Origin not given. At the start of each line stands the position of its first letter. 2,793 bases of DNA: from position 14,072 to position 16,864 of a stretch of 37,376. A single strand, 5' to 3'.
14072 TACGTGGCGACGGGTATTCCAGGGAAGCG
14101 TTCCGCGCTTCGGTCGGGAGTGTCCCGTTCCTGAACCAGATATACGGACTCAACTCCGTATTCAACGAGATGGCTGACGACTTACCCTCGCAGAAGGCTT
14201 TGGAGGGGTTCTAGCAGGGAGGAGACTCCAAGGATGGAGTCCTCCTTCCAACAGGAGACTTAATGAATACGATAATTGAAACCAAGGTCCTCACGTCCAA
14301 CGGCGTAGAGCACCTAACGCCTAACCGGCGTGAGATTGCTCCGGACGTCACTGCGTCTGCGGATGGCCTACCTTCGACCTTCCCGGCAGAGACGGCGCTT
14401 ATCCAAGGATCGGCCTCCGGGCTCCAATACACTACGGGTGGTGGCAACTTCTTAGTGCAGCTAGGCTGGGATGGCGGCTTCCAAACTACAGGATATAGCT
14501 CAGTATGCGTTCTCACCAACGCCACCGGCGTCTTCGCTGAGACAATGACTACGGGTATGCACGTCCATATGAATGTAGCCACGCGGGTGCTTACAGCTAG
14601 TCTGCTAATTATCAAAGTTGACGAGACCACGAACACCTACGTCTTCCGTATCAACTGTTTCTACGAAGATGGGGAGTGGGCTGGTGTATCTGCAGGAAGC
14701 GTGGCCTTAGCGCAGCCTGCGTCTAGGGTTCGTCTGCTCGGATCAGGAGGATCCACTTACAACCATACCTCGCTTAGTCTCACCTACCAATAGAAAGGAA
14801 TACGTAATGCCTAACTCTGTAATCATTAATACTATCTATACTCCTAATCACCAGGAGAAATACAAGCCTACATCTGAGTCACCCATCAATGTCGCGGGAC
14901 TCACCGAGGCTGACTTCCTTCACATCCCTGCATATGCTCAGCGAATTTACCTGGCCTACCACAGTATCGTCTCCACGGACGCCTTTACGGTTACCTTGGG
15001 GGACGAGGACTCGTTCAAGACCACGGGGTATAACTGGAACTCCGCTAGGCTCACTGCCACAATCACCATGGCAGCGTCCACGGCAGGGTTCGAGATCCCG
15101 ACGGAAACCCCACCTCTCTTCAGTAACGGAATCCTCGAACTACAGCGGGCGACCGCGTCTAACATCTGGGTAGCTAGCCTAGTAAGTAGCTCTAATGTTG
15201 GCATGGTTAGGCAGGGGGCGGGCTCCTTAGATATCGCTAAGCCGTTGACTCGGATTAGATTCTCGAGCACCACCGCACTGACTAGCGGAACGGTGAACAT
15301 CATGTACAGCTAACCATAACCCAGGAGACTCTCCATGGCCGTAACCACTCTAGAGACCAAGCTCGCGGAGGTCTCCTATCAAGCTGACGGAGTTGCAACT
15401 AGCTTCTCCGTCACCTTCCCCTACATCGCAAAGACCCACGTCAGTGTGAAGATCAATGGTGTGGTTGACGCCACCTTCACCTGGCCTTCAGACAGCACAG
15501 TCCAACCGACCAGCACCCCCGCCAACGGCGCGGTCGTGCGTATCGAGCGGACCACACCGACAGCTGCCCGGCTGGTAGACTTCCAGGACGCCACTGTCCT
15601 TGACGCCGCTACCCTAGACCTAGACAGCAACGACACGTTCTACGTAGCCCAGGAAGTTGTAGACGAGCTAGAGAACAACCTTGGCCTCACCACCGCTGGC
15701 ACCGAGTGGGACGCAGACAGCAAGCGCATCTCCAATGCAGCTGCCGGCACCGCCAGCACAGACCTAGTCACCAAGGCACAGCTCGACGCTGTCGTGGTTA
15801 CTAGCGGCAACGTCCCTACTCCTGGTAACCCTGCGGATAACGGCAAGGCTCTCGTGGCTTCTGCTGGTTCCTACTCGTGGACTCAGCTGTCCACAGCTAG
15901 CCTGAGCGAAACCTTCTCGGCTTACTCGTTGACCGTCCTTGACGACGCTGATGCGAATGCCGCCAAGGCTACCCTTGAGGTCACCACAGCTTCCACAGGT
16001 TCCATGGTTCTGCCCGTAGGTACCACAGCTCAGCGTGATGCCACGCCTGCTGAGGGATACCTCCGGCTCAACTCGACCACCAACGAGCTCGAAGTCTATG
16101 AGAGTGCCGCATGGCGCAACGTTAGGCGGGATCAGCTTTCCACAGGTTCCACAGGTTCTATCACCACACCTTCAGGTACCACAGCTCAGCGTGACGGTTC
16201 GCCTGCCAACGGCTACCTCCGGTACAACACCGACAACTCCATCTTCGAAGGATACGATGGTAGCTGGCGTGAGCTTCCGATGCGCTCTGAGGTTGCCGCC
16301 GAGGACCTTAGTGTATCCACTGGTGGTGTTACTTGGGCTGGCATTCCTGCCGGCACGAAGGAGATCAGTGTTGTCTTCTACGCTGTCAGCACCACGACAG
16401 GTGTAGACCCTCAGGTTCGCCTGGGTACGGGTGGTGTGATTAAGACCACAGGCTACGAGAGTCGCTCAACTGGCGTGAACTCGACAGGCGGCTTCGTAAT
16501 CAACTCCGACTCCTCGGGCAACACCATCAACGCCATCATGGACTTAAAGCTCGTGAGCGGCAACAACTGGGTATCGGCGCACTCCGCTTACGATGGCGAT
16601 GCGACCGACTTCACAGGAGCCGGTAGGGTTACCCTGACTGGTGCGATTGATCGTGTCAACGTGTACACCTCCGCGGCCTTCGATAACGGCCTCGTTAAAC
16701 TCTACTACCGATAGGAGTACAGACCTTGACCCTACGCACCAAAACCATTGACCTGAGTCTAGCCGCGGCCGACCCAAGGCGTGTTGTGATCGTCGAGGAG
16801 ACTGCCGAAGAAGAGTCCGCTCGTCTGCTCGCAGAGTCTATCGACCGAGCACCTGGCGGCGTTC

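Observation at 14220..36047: Nine or more stem-loops with a fixed A-N-G-G-A-Y hexaloop (CsrA/RsmA-type binding hairpins) on the transcribed strand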

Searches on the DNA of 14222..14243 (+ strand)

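Call 38: build_rna_model(alignment_id=A2, structure=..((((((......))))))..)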
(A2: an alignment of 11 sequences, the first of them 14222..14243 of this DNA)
Model R1 built from alignment A2 (11 sequences, 22 columns); structure: as given.
model positions 22; base pairs 6; branch points 0; effective number of sequences 11; information 0.867 bits per position. Calibrated on 0.2 Mb of random sequence (short: E-values are rough).
structure used (alignment columns):
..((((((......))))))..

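Call 39: search_with_rna_model(model_id=R1, source=window, filters=off, max_evalue=10)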
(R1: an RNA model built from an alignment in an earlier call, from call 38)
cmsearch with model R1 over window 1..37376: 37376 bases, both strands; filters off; matches with E-value up to 10: 32.
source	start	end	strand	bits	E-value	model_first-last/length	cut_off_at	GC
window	21948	21969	+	25.6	0.00025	1-22/22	no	0.5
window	21435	21456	+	24.9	0.00038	1-22/22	no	0.5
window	29416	29437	+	24.8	0.0004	1-22/22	no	0.73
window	36026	36047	+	24.1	0.00061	1-22/22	no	0.55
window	34940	34961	+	22.4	0.0017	1-22/22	no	0.55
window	14222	14243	+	22.4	0.0017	1-22/22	no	0.55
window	23266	23287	+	22.2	0.002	1-22/22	no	0.59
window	35201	35222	+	22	0.0021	1-22/22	no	0.64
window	27601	27622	+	21.9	0.0023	1-22/22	no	0.77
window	24852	24873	+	21.1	0.0037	1-22/22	no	0.64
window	29851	29872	+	18.2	0.021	1-22/22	no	0.59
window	4838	4859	-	17.5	0.034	1-22/22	no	0.64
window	36503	36524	+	17.1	0.043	1-22/22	no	0.55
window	27132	27153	+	13.2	0.46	1-22/22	no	0.5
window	9684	9705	-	12.6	0.66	1-22/22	no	0.77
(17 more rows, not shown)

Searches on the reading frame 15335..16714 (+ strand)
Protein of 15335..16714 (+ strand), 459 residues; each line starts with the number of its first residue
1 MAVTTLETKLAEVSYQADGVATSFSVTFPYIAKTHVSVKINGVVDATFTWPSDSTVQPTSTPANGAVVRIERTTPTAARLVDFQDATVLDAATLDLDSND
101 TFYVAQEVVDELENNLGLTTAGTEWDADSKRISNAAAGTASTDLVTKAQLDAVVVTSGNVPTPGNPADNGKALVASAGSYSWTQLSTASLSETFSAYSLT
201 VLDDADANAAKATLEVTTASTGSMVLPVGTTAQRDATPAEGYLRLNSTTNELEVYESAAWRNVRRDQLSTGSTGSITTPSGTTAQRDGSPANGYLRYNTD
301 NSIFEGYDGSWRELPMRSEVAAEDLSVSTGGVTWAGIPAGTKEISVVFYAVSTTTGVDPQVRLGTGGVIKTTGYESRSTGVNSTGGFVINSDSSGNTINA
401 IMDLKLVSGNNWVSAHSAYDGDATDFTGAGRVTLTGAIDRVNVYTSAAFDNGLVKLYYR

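Call 44: search_dna_similar(query=window:15335-16714:+, collection=phages, mode=protein, max_rows=15)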
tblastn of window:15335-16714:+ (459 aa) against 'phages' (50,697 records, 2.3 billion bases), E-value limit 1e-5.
Records with a match: 474; places in all: 474; records where one place covers at least 80% of the query: 0.
Best place of each record, by identity: <60% 474.
By first word of the organism name: Escherichia 173; Pseudomonas 79; Yersinia 72; Ralstonia 24; Pelagibacter 19; Salmonella 13; Enterobacteria 12; Dickeya 9; Pectobacterium 8; Teseptimavirus 7; and 24 more.
By host as written in the record: - 131; Yersinia pestis 38; Pseudomonas aeruginosa 31; Escherichia coli 26; Escherichia coli strain W3110 24; Ralstonia solanacearum 14; Escherichia coli rfaC 14; Pseudomonas aeruginosa PAO1 13; and 100 more.
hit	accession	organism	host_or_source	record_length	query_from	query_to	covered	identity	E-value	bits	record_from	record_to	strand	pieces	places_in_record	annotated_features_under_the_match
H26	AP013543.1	uncultured phage_MedDCM-OCT-S30-C28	metagenomic fosmid library constructed ...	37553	10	159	33%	46.7%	7e-26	117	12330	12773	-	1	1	tail fiber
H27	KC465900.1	Pelagibacter phage HTVC011P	Candidatus Pelagibacter ubique HTCC1062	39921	8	147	31%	47.1%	1e-26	119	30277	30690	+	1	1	tail fiber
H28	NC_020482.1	Pelagibacter phage HTVC011P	Candidatus Pelagibacter ubique HTCC1062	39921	8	147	31%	47.1%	1e-26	119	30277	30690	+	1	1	tail fiber protein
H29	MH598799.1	Pelagibacter phage HTVC025P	Candidatus Pelagibacter ubique HTCC1062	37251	10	147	30%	46.4%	2e-24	112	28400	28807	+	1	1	tail fiber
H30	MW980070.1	Rhizobium phage RHEph21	Rhizobium gallicum sv. phaseoli R72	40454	3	147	32%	42.9%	2e-22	106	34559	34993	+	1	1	tail fiber protein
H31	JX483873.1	Rhizobium phage RHEph01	Rhizobium etli Brasil5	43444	10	162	33%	40.5%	3e-19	97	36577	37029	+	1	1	putative T7-like tail fiber protein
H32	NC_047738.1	Rhizobium phage RHEph01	Rhizobium etli Brasil5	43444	10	162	33%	40.5%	3e-19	97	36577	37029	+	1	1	tail fiber protein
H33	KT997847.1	uncultured phage_Deep1-GF2-KM23-C739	0.2-5 um-sized marine plankton sample ...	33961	11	151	31%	43.4%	6e-26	117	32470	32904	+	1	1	tail fiber protein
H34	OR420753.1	Pelagibacter phage HTVC041P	Candidatus Pelagibacter ubique HTCC1063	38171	10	151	31%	43.0%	6e-23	108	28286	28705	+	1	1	tail fiber protein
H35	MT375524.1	Pelagibacter phage Gjalp EXVC020P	Candidatus Pelagibacter ubique HTCC1062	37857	10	147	30%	44.2%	5e-23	108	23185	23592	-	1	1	tail fiber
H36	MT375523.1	Pelagibacter phage Eyrgjafa EXVC018P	Candidatus Pelagibacter ubique HTCC1062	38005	10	147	30%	44.2%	5e-23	108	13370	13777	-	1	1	tail fiber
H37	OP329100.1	Pseudomonas phage LUZ100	Pseudomonas aeruginosa PaLo41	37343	10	159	33%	39.5%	2e-17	92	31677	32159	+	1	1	tail fiber protein | terminator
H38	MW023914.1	Rhizobium phage vB_RleA_TRX32-1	Rhizobium leguminosarum TRX32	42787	10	147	30%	42.8%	2e-20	100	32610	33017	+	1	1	hypothetical protein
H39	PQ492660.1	Limnohabitans phage YIMV22061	Limnohabitans sp. YIMB22184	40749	7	152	32%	39.6%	8e-22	104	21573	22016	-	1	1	hypothetical protein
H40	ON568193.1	Cedecea phage Yanou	Cedecea davisae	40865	13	220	45%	27.8%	1e-10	70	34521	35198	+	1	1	tail fiber protein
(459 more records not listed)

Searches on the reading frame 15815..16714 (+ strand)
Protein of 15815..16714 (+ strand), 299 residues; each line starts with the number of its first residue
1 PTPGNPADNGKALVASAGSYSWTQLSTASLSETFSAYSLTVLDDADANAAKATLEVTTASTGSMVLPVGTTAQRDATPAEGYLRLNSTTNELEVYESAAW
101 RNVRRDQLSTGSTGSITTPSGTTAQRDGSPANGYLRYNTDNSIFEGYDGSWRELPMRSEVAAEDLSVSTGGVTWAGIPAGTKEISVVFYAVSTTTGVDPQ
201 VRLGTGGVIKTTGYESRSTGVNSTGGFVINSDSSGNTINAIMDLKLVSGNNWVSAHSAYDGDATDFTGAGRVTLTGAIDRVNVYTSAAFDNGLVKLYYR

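Call 57: find_homologous_proteins(query=window:15815-16714:+, max_evalue=0.00001)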
Query window:15815-16714:+ (299 aa): 638 proteins with E <= 0.00001 among 5625 candidates; the best 120 are listed.
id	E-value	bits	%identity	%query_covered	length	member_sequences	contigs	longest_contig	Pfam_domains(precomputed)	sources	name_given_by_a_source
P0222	3.0e-186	635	100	100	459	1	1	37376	PF26696.1,PF03906.21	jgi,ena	-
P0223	3.0e-49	186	52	36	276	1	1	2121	PF26696.1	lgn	-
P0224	3.6e-48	182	48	38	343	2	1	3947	PF26696.1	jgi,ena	jgi:hypothetical protein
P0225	2.6e-36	144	55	32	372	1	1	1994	PF26696.1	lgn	-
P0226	2.0e-32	131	37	89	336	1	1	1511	-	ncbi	-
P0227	5.5e-31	126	51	34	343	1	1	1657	PF26696.1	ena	-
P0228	1.2e-30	125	51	34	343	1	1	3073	PF26696.1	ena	-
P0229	1.6e-30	125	42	49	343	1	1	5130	-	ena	-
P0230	2.5e-29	121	44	39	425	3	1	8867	-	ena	-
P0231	2.8e-24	104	44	24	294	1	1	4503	PF26696.1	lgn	-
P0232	5.3e-24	103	53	31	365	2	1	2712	PF26696.1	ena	-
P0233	3.5e-23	100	34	89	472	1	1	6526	-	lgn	-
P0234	7.0e-23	100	41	37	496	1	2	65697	PF16190.12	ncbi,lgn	-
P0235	7.9e-22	96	47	37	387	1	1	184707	-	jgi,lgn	-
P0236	1.3e-21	95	34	92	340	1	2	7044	-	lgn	-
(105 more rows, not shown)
